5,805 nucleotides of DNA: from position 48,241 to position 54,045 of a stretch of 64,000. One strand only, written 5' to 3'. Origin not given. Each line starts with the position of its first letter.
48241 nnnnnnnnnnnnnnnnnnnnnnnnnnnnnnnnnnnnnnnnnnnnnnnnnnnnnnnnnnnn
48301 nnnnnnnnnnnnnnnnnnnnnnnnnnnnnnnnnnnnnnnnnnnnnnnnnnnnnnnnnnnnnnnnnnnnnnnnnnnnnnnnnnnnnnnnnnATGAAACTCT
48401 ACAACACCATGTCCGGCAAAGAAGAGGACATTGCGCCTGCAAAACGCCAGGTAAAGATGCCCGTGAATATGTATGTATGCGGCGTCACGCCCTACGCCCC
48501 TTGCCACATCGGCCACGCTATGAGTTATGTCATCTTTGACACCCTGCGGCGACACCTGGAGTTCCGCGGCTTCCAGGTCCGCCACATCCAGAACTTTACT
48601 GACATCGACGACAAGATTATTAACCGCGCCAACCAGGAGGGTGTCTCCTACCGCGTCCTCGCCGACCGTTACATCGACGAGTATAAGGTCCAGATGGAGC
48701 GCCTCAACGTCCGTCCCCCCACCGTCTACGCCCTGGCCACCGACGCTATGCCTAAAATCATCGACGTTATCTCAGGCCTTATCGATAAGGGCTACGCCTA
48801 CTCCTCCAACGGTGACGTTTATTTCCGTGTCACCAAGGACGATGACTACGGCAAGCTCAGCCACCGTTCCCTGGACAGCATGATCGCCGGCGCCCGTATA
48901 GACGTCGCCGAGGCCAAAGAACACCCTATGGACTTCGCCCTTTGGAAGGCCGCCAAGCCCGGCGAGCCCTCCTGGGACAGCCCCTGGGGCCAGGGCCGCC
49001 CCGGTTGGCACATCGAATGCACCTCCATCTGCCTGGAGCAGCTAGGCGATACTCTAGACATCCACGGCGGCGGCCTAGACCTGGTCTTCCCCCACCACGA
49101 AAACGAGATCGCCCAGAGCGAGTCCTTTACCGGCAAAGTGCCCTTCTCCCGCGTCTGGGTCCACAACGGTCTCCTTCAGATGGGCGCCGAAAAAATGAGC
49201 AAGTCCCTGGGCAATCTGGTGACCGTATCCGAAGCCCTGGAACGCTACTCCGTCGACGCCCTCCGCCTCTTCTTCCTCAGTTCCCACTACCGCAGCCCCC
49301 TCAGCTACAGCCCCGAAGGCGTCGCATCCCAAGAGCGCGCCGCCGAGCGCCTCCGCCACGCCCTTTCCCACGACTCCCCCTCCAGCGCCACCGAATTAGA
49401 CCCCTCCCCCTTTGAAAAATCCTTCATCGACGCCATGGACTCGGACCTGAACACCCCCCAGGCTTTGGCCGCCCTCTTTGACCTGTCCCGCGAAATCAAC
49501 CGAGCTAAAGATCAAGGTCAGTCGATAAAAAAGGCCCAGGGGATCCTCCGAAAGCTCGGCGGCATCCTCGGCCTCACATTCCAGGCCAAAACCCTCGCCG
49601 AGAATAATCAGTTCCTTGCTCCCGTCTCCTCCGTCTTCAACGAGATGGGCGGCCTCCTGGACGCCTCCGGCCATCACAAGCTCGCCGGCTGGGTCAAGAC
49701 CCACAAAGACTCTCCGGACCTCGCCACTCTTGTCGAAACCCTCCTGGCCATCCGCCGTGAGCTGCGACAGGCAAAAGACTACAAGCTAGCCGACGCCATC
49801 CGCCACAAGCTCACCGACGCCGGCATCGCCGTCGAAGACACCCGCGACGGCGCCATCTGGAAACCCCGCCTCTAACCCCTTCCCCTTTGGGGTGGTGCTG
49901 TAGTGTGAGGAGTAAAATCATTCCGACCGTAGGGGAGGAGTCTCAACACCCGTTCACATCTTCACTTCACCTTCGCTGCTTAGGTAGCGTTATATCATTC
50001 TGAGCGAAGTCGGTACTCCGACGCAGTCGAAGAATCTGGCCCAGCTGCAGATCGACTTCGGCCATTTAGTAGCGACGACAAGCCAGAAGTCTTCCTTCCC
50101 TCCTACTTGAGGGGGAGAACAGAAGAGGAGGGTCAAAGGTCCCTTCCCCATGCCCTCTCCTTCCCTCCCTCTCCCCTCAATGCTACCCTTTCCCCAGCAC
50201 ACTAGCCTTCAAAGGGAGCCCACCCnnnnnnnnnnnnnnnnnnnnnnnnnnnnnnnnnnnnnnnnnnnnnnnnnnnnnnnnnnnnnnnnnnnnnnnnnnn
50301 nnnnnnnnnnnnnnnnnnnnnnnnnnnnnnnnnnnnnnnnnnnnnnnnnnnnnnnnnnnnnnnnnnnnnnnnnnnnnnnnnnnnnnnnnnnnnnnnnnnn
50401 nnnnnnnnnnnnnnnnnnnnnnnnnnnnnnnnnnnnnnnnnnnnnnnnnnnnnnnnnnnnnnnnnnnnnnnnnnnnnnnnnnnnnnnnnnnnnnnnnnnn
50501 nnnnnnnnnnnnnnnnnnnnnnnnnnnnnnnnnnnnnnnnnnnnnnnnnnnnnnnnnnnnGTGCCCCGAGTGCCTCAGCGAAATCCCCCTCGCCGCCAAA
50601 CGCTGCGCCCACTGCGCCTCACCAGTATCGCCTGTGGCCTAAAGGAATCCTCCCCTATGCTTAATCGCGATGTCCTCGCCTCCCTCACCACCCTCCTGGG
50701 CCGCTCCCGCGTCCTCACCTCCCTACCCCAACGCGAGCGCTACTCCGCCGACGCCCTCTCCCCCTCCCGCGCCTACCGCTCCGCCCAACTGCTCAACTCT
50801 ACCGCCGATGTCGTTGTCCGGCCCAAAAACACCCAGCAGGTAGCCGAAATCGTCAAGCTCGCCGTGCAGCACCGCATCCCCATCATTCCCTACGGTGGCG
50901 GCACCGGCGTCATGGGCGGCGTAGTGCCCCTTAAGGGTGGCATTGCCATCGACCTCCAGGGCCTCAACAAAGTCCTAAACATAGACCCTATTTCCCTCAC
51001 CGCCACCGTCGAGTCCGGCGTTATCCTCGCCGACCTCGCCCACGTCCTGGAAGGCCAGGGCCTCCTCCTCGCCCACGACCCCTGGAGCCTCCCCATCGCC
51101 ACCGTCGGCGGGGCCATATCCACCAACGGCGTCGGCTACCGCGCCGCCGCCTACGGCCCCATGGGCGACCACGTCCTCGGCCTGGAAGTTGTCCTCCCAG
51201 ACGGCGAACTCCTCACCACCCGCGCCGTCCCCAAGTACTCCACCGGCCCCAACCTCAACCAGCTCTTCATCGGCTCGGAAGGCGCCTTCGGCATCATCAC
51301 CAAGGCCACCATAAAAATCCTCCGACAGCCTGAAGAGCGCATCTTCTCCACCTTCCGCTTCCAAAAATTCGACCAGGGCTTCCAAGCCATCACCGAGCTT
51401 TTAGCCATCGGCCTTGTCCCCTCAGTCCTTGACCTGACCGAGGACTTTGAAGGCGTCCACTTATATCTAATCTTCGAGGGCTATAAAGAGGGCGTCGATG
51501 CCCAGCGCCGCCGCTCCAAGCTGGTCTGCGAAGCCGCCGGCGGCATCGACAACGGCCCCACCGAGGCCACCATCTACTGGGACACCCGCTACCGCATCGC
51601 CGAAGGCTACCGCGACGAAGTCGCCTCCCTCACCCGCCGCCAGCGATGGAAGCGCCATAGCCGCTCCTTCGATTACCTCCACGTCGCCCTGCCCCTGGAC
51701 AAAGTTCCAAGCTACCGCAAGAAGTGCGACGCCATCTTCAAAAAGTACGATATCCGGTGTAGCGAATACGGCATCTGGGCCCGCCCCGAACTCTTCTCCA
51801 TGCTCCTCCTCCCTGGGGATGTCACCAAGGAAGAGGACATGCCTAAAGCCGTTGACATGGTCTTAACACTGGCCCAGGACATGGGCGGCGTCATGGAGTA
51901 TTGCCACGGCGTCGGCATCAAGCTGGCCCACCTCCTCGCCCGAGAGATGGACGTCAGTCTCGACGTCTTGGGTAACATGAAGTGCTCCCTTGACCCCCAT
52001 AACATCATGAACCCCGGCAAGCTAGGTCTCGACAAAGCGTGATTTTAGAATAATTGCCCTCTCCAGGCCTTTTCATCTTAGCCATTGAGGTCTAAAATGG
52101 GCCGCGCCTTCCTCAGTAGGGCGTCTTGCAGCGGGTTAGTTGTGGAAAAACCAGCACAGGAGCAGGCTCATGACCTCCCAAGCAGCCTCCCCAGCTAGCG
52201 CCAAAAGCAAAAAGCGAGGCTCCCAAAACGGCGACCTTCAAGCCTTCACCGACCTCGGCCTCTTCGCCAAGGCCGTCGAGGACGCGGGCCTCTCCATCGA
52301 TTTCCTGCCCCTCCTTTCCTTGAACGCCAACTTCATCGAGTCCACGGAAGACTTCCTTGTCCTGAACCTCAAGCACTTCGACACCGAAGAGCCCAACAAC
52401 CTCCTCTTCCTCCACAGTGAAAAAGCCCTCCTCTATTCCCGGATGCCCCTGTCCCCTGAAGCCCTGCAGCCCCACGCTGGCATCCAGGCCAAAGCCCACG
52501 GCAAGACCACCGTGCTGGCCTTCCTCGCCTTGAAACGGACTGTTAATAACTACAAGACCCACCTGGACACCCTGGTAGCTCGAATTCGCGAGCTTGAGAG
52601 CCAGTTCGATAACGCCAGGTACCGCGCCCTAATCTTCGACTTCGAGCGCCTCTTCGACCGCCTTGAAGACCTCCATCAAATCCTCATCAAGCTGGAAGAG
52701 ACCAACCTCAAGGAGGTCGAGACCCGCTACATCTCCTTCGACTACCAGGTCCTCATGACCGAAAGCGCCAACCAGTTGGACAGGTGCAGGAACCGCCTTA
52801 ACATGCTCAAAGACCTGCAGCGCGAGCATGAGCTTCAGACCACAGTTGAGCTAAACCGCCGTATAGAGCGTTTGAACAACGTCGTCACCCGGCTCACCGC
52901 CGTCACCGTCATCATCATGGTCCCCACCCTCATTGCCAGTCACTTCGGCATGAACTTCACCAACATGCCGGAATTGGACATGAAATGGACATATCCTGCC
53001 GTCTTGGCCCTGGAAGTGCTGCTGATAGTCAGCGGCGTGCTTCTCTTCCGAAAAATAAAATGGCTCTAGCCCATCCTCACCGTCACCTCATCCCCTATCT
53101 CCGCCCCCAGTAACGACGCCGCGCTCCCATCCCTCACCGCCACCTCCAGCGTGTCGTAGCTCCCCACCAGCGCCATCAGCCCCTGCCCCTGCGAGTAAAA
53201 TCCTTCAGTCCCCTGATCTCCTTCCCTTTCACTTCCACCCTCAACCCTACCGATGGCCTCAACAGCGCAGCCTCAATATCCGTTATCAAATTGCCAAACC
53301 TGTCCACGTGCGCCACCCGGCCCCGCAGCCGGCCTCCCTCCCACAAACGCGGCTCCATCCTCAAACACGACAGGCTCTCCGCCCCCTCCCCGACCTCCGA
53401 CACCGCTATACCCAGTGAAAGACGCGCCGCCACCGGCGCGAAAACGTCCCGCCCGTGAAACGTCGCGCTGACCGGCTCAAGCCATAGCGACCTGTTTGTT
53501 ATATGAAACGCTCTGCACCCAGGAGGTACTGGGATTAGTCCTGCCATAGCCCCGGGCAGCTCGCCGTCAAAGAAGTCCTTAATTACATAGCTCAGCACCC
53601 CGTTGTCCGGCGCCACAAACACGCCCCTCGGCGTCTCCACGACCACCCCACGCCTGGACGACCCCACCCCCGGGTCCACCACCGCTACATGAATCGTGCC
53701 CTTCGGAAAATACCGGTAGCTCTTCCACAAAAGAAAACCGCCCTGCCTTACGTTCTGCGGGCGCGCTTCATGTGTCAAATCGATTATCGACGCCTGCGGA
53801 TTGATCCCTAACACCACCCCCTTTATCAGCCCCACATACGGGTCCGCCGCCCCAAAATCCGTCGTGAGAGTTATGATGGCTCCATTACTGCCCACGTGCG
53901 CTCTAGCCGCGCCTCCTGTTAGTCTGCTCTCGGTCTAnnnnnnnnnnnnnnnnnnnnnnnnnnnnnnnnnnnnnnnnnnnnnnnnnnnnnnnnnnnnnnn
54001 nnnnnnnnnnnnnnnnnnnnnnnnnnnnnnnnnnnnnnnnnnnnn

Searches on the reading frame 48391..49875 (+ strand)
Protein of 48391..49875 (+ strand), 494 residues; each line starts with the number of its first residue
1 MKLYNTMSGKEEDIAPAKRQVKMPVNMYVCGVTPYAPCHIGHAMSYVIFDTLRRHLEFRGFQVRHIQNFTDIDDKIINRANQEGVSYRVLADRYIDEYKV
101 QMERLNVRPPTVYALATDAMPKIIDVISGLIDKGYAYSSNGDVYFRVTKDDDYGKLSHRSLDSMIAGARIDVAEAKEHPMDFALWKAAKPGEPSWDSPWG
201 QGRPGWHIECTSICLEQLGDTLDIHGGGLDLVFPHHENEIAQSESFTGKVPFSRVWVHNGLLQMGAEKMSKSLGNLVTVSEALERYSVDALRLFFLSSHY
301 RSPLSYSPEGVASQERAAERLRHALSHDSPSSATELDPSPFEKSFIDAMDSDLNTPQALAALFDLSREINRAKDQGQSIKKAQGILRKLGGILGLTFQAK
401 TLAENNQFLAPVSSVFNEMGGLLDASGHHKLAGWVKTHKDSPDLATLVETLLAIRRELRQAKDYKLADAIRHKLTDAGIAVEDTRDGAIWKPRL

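Call 28: search_protein_families(library=pfam, proteins=[window:48391-49875:+], max_evalue=0.00001)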
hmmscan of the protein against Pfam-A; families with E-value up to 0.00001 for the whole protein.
window:48391-49875:+ (494 aa): 6 families
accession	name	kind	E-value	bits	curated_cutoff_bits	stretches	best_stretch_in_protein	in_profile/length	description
PF01406.26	tRNA-synt_1e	-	8.3e-121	403.4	27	1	22-312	7-297/301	tRNA synthetases class I (C) catalytic domain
PF09190.17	DALR_2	-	3.1e-19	69.7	22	1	345-398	2-57/57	DALR domain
PF09334.17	tRNA-synt_1g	-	2.8e-13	49.9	20.1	0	35-111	9-87/391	tRNA synthetases class I (M)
PF00133.28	tRNA-synt_1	-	4.2e-13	49.3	22.7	1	223-302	330-409/414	tRNA synthetases class I (I, L, M and V)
PF23493.1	CysS_C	-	8.3e-07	29.5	23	1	442-490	2-50/51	Cysteinyl-tRNA ligase anticodon binding domain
PF01921.24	tRNA-synt_1f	-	1.3e-06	28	27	0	262-309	276-323/360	tRNA synthetases class I (K)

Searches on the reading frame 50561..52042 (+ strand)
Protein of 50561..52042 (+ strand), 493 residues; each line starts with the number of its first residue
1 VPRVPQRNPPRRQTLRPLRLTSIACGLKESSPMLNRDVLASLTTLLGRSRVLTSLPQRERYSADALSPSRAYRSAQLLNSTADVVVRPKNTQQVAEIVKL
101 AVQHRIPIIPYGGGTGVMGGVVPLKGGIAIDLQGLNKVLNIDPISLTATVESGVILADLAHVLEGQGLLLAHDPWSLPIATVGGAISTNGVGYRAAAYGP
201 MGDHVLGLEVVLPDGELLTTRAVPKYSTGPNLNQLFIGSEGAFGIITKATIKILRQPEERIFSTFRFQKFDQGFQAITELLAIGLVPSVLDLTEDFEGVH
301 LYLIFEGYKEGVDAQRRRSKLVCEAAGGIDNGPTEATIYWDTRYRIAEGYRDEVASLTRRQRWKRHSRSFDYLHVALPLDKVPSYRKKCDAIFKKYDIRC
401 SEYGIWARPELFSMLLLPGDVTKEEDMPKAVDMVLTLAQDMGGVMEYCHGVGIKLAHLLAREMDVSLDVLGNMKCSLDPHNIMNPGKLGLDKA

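Call 28: search_protein_families(library=pfam, proteins=[window:50561-52042:+], max_evalue=0.00001)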
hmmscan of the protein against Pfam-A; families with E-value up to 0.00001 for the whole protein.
window:50561-52042:+ (493 aa): 2 families
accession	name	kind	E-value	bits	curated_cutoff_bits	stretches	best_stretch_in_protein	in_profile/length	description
PF01565.28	FAD_binding_4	-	1.6e-43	148.2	26.4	1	83-220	2-138/139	FAD binding domain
PF02913.24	FAD-oxidase_C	-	6e-16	59.3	21.2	1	266-488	11-248/248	FAD linked oxidases, C-terminal domain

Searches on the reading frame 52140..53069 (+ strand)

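Call 28: search_protein_families(library=pfam, proteins=[window:52140-53069:+], max_evalue=0.00001)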
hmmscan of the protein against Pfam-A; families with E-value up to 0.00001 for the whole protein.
window:52140-53069:+ (309 aa): 1 family
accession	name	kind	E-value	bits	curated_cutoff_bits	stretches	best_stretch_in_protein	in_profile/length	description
PF01544.23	CorA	-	4.9e-20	72.5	27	1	123-303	108-288/292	CorA-like Mg2+ transporter protein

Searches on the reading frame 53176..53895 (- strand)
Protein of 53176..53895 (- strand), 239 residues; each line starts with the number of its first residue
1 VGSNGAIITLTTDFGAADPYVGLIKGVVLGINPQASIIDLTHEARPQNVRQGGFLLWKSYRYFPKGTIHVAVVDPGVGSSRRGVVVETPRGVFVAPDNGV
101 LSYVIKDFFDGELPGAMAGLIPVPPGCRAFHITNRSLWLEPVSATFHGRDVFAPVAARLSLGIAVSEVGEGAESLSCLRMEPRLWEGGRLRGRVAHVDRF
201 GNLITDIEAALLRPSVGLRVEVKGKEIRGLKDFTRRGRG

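Call 28: search_protein_families(library=pfam, proteins=[window:53176-53895:-], max_evalue=0.00001)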
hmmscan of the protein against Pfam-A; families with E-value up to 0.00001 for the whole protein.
window:53176-53895:- (239 aa): 1 family
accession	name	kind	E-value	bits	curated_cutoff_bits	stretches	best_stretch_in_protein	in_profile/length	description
PF01887.21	SAM_HAT_N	-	6e-53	179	26.3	1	8-169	1-145/145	SAM hydroxide adenosyltransferase N-terminal domain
